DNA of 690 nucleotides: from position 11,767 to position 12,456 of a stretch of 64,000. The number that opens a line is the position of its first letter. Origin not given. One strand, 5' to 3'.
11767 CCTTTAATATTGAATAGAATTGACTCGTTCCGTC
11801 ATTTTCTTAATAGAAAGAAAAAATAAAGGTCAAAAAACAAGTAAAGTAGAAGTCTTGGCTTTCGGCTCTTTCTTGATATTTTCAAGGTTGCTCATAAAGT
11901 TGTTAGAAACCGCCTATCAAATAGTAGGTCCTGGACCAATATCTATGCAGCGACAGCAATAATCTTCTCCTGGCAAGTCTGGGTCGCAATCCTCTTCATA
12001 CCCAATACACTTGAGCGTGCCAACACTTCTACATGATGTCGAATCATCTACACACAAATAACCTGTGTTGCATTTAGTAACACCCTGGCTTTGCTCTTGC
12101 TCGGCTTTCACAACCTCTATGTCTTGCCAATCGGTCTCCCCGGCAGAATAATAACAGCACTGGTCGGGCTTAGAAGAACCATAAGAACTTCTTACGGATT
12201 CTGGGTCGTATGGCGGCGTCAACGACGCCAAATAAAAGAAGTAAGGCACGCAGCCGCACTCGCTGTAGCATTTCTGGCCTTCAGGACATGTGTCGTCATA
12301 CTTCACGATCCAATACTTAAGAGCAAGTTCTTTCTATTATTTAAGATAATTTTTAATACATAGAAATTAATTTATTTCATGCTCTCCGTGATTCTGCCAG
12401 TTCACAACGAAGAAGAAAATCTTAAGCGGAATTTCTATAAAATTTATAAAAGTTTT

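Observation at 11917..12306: GC-rich ORF encoding a 129-aa protein with 15 cysteines (CC, CxC, CxxC motifs), no signal peptide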

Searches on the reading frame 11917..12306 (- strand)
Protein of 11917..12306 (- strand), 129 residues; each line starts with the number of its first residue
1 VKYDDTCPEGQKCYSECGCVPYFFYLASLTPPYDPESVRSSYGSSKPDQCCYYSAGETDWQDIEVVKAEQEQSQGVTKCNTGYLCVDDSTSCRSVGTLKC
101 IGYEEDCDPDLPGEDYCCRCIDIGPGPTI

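Call 4: search_protein_families(library=pfam, proteins=[window:11917-12306:-], max_evalue=0.1)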
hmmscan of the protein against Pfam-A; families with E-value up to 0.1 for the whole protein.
window:11917-12306:- (129 aa): 0 families

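Call 5: find_homologous_proteins(query=window:11917-12306:-, max_evalue=1)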
Query window:11917-12306:- (129 aa): 1 proteins with E <= 1 among 2 candidates.
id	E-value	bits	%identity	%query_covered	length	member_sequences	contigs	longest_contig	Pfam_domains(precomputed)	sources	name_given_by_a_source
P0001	1.2e-83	296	99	100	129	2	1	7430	-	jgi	-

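Call 8: find_encoding_contigs(protein=P0001, flank=10000)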
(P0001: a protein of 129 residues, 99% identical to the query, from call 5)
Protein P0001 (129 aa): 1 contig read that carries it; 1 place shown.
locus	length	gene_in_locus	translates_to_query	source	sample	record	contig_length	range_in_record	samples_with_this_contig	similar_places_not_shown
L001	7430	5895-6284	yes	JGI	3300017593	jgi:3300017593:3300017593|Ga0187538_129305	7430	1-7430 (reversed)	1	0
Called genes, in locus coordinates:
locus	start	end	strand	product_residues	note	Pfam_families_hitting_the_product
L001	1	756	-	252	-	?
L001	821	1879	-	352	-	PF00348:polyprenyl_synt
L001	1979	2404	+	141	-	PF01951:Archease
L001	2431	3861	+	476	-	PF01139:RtcB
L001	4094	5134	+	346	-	PF04055:Radical_SAM, PF13353:Fer4_12 (weak)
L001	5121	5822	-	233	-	PF00535:Glycos_transf_2, PF10111:Glyco_tranf_2_2 (weak)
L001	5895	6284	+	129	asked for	-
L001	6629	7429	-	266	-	?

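Call 11: search_protein_families(library=ncbifam, proteins=[window:11917-12306:-], max_evalue=0.01)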
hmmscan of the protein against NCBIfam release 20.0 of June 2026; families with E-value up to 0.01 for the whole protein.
window:11917-12306:- (129 aa): 0 families

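Call 15: search_solved_structures(query=window:11917-12306:-, max_evalue=10)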
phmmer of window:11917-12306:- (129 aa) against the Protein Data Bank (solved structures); distinct sequences matched with E-value up to 10: 0.

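Call 17: search_protein_representatives(protein=window:11917-12306:-)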
Query: 129 residues. Proteins with E-value up to 0.001 (for the whole library): 4; up to 1e-10: 1; up to 1e-30: 1. The best 4 are listed.
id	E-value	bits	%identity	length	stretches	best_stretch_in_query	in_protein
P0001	3.9e-84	296.3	99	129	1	1-129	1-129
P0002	5.8e-07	46.0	31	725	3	25-77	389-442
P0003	6.0e-06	42.7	39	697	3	76-121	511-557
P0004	1.7e-04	38.0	42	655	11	71-98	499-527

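Call 24: search_protein_families(library=pfam, proteins=[P0003, P0002, P0004], max_evalue=0.1)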
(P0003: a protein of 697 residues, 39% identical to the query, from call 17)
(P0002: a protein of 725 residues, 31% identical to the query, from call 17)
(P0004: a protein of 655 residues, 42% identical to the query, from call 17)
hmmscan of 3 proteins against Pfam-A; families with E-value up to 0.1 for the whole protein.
P0003 (697 aa): 0 families

P0002 (725 aa): 6 families
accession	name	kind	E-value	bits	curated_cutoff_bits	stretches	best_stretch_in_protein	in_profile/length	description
PF07523.18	Big_3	-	1.3e-59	198.8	21.2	7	172-236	2-68/68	Bacterial Ig-like domain (group 3)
PF06097.16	DUF945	-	1.9e-08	34.3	26.8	1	467-568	131-217/460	Bacterial protein of unknown function (DUF945)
PF15625.12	CC2D2AN-C2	-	4.3e-06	26.9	25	0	65-97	56-88/176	CC2D2A N-terminal C2 domain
PF23487.1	Ig_TMEM132_6th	-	0.0013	19.1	27.8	0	107-172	51-113/116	TMEM132 sixth domain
PF25425.1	YfjL_N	-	0.083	13.7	27.8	0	430-483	42-90/97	YfjL-like, N-terminal domain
PF00217.24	ATP-gua_Ptrans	-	0.096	12.5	22.4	0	176-210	140-174/203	ATP:guanido phosphotransferase, C-terminal catalytic domain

P0004 (655 aa): 6 families
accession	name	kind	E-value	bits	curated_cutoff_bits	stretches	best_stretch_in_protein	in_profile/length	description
PF00084.26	Sushi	-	1.6e-100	329.9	20.7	11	303-357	1-56/56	Sushi repeat (SCR repeat)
PF20601.3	DUF6797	-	9.3e-08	33.3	24.9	0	343-368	7-32/96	Domain of unknown function (DUF6797)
PF15222.11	KAR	-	0.0016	19.2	27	0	547-607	15-71/105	Kidney androgen-regulated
PF24059.1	DUF7360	-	0.004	17.4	27.6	0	72-84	21-33/39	Domain of unknown function (DUF7360)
PF04731.17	Caudal_act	-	0.0068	17.2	22.4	0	607-649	12-50/136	Caudal like protein activation region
PF10802.14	DUF2540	-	0.0097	16.4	25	0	504-536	38-70/75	Protein of unknown function (DUF2540)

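Call 25: search_protein_families(library=ncbifam, proteins=[P0003], max_evalue=0.1)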
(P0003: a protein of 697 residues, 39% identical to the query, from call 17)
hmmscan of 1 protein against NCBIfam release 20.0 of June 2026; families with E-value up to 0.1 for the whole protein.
P0003 (697 aa): 1 family
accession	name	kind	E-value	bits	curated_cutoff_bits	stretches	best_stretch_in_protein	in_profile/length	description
TIGR03024.1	arch_PEF_CTERM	domain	0.018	15.2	23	1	674-696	2-24/25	PEF-CTERM sorting domain-containing protein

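Call 26: find_encoding_contigs(protein=P0003, flank=8000)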
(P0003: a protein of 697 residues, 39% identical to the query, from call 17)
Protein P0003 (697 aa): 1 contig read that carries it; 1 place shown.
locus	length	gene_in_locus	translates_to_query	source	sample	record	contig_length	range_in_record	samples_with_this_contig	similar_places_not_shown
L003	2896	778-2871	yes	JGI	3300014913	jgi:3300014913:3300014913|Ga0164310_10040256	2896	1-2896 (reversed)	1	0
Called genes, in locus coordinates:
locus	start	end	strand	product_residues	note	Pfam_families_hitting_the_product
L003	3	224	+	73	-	?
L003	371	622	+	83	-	-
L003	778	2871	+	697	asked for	-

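Call 47: search_protein_families(library=pfam, proteins=[L003:226-2871:+], max_evalue=1)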
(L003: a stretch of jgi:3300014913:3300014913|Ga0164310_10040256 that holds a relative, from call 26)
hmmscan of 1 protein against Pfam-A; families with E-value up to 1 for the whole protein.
L003:226-2871:+ (881 aa): 0 families

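Call 56: find_encoding_contigs(protein=P0099, flank=10000)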
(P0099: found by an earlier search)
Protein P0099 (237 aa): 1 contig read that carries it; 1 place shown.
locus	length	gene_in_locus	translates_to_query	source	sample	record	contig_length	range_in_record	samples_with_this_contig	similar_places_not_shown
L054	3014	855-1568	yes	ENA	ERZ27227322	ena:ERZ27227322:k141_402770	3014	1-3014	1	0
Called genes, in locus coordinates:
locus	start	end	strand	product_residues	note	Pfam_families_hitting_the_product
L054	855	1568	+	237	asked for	PF00535:Glycos_transf_2, PF10111:Glyco_tranf_2_2 (weak)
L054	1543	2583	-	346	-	PF04055:Radical_SAM, PF13353:Fer4_12 (weak)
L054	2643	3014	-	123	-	?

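Call 66: predict_structure(alignment_id=A3)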
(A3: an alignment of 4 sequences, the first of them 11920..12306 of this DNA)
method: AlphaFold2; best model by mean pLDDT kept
length: 129 residues; sequences in the alignment: 4
mean_pLDDT: 45.3   pTM: 0.27
mean pLDDT of the five models: 45.3, 43.3, 42.6, 40.8, 35.4
residues with pLDDT >= 90: 0; 70-90: 1; 50-70: 45; < 50: 83
segments of 3 or more residues with pLDDT < 50: 1-13, 15-19, 21-77, 126-129
pLDDT, mean of each block of 10 residues (from residue 1): 40 46 38 38 37 33 34 42 61 57 55 59 49
secondary structure, 60 per line:
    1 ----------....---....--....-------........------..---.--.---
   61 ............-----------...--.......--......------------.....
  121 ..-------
elements in order: E11-14 E18-21 H24-27 H35-42 H63-72 E84-86 H89-95 E98-103 E116-122

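Call 78: search_protein_families(library=phrogs, proteins=[window:11917-12306:-, L003:226-2871:+], max_evalue=0.1)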
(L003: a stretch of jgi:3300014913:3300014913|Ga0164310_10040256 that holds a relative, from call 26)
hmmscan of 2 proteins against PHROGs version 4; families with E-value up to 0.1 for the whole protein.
window:11917-12306:- (129 aa): 0 families

L003:226-2871:+ (881 aa): 1 family
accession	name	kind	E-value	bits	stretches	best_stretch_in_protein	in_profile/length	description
phrog_10413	-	unknown function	0.09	14.2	0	280-312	35-67/107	-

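Call 79: search_protein_families(library=padloc, proteins=[window:11917-12306:-], max_evalue=0.01)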
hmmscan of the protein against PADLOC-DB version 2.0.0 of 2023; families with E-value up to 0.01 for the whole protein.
window:11917-12306:- (129 aa): 0 families
